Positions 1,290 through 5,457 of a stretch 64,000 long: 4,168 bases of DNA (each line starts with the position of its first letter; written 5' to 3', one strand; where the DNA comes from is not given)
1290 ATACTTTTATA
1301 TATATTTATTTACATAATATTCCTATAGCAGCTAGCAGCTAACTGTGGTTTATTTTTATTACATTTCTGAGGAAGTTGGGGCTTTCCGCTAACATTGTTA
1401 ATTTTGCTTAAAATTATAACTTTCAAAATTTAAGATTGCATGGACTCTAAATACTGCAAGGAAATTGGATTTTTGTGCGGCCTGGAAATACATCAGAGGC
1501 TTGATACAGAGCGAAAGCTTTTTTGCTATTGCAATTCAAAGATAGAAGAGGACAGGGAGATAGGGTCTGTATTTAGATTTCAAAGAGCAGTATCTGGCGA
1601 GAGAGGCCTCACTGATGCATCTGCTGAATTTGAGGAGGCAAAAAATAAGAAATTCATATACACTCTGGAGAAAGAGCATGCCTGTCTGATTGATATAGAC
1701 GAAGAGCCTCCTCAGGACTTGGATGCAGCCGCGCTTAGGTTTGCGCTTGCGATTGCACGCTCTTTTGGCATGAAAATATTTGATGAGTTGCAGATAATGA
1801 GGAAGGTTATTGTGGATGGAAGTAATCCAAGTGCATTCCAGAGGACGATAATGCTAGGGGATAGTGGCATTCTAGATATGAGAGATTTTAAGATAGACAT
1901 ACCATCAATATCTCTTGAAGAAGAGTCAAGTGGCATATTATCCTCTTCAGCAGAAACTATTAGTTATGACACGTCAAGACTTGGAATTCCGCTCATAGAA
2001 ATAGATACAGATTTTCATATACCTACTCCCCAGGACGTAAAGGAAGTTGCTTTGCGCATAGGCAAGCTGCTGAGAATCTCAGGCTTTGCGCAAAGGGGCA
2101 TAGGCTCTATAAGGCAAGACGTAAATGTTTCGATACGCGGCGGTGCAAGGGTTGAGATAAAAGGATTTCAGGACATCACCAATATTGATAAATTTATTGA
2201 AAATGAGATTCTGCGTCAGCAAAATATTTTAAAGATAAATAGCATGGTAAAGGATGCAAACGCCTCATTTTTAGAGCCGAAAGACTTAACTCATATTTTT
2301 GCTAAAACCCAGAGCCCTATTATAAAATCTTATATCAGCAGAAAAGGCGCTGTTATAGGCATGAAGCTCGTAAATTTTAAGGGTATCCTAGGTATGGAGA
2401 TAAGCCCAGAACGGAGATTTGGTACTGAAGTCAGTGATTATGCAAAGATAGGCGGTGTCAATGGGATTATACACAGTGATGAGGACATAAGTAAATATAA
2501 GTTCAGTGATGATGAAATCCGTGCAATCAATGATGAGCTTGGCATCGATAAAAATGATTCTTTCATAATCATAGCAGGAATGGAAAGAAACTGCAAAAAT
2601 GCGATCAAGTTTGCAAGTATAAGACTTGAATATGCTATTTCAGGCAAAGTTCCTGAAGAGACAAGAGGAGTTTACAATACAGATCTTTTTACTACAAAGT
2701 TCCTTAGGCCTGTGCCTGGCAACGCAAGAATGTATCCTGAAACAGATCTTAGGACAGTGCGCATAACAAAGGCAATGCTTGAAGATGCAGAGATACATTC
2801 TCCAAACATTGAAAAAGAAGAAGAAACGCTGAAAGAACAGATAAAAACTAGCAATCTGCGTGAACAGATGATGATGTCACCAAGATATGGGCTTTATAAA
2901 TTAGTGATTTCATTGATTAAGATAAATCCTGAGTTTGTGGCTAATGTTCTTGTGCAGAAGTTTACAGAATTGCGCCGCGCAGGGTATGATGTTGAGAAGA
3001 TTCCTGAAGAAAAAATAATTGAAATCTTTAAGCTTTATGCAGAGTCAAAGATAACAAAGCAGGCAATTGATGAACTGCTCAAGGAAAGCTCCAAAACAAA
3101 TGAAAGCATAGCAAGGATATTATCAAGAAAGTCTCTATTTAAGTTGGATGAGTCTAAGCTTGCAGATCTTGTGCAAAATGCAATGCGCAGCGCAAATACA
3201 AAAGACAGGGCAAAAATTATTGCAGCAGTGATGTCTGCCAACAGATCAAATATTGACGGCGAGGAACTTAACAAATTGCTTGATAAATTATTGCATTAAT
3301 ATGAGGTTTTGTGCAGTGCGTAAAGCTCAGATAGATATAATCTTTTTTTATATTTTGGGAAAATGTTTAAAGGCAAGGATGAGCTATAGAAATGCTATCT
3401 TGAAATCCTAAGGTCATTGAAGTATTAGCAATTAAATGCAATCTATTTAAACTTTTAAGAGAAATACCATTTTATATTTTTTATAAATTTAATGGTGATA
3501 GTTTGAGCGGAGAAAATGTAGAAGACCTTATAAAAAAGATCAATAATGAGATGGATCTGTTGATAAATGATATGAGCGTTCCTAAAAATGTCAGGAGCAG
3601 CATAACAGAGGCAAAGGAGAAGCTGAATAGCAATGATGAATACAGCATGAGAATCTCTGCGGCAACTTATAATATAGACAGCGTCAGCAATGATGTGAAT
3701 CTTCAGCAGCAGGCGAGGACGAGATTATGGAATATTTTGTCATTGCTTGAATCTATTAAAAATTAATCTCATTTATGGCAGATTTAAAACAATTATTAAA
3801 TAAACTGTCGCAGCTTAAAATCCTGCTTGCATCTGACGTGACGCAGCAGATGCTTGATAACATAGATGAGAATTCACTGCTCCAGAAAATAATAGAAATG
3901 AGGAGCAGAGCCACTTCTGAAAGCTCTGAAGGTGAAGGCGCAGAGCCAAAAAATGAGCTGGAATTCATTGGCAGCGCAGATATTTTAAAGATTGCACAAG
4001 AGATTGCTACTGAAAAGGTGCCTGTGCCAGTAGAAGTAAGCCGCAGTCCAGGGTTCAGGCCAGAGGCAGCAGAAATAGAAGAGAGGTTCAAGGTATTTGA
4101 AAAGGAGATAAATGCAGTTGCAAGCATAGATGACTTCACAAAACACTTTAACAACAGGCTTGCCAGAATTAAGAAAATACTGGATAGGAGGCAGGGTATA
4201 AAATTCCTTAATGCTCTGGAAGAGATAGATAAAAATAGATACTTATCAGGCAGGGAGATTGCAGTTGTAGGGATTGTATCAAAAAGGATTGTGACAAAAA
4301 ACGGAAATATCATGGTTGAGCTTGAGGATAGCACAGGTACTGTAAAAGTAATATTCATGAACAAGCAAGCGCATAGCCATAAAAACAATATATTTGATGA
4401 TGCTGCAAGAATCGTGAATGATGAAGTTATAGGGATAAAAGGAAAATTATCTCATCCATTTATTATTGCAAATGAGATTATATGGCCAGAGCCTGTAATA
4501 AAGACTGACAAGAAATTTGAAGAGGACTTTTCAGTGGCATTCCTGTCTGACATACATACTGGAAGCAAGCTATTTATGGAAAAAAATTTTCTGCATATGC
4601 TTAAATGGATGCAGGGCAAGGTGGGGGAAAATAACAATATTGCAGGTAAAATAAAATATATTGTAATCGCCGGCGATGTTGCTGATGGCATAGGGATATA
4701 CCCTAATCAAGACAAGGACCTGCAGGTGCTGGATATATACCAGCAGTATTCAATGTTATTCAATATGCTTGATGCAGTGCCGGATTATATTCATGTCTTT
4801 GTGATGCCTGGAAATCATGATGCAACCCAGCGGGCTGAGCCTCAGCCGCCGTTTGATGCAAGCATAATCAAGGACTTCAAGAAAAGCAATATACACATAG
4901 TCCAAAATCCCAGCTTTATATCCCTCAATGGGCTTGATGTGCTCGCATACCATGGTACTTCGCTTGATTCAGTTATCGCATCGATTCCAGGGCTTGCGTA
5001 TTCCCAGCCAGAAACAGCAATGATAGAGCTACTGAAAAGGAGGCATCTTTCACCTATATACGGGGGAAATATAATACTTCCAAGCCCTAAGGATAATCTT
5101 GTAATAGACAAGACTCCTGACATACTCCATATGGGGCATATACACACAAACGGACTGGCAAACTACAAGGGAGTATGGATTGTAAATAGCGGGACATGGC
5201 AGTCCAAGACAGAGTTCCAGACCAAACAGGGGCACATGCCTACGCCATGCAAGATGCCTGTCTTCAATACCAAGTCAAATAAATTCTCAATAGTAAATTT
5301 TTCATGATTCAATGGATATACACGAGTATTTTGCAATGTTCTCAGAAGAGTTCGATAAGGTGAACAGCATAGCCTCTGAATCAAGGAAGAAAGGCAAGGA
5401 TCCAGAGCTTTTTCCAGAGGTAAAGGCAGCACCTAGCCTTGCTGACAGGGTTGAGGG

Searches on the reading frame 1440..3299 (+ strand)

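Call 33: search_protein_families(library=pfam, proteins=[window:1440-3299:+], max_evalue=0.001)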
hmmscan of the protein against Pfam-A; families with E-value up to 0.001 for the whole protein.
window:1440-3299:+ (619 aa): 3 families
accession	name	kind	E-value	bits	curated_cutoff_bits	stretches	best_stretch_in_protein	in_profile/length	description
PF02934.20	GatB_N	-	1.5e-47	162.6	23.4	1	12-448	2-277/277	GatB/GatE catalytic domain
PF02637.23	GatB_Yqey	-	3.7e-10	40.3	27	1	496-618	12-148/148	GatB domain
PF02938.19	GAD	-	2.4e-08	34.6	23.4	1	295-388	1-94/95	GAD domain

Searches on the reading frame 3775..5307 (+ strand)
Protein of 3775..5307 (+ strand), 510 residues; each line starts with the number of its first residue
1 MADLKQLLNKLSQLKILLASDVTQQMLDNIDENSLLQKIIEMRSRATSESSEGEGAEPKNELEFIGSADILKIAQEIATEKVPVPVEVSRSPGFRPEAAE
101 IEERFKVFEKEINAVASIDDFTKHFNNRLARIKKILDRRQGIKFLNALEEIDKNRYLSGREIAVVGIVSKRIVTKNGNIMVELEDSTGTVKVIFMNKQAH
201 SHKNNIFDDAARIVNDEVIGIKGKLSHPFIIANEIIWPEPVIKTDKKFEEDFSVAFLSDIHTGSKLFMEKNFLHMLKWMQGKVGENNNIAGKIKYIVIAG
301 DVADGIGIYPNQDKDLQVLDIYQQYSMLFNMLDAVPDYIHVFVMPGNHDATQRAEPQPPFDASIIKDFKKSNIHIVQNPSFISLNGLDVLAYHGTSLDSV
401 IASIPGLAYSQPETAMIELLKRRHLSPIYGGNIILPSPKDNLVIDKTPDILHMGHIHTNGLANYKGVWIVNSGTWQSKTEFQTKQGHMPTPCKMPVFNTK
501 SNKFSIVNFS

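Call 33: search_protein_families(library=pfam, proteins=[window:3775-5307:+], max_evalue=0.001)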
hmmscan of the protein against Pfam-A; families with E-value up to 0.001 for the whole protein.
window:3775-5307:+ (510 aa): 4 families
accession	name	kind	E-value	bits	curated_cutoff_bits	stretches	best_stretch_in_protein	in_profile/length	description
PF04042.21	DNA_pol_E_B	-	4.1e-15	56.2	29.1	1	254-455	1-203/210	DNA polymerase alpha/epsilon subunit B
PF00149.33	Metallophos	-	1.2e-11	45.8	21.5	1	253-458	2-190/191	Calcineurin-like phosphoesterase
PF12850.12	Metallophos_2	-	3.2e-06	27.7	27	1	254-478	3-138/154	Calcineurin-like phosphoesterase superfamily domain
PF01336.31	tRNA_anti-codon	-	4.3e-05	23.8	27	1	164-226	3-58/75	OB-fold nucleic acid binding domain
